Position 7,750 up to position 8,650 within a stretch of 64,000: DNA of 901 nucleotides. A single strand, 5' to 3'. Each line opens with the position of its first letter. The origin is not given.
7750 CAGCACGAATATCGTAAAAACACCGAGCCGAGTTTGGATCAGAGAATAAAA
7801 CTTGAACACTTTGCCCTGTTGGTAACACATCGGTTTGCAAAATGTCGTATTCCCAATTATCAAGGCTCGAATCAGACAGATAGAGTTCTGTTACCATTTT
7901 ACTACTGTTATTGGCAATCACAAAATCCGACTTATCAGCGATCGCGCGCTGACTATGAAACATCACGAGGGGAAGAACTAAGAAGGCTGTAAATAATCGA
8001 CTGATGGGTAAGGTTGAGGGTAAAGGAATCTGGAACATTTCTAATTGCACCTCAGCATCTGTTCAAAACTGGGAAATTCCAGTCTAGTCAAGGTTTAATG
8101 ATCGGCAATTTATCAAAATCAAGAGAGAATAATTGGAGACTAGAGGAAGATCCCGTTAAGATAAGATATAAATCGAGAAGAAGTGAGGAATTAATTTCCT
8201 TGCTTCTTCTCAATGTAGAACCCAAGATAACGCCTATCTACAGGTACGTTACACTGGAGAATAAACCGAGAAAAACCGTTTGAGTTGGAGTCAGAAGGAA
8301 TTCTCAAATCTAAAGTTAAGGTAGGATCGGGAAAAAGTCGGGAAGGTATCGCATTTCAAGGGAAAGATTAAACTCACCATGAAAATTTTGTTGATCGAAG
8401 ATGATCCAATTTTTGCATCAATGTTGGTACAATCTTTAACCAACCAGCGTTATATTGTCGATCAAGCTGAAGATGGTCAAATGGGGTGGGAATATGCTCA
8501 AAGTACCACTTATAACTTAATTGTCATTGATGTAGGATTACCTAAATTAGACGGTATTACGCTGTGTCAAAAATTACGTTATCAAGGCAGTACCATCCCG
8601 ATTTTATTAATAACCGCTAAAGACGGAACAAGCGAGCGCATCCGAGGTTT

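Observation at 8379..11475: Single-polypeptide phosphorelay-like response regulator with a degenerate GGDEF domain, translationally coupled to an Sfp-type PPTase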

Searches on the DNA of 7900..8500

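Call 78: search_rna_families(source=window, start=7900, end=8500, threshold=evalue, max_evalue=5)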
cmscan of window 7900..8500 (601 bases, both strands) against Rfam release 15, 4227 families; matches with E-value up to 5: 7.
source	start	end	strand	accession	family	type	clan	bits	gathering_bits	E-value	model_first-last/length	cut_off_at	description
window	8159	8225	-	RF04255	MIR8001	Gene; miRNA;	-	27.8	90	0.0039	1-67/67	no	MIR8001 microRNA precursor family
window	8166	8220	+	RF04255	MIR8001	Gene; miRNA;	-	27.7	90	0.0042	1-67/67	no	MIR8001 microRNA precursor family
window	8107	8220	+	RF01606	plasmodium_snoR31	Gene; snRNA; snoRNA; HACA-box;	-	20.7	60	3.2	1-145/145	no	small nucleolar RNA snoR31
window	8179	8207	+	RF03623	mir-1252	Gene; miRNA;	-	20.2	70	1.1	1-65/65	no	mir-1252 microRNA precursor family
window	8174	8214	+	RF03378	mir-7398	Gene; miRNA;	-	16.3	44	2.7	1-60/60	no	mir-7398 microRNA precursor family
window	8148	8211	+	RF00084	CsrC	Gene; sRNA;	CL00106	14.7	61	0.04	183-244/255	no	CsrC RNA family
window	8274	8333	+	RF02001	group-II-D1D4-3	Intron;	CL00102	13.2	32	3.6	1-170/170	no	Group II catalytic intron D1-D4-3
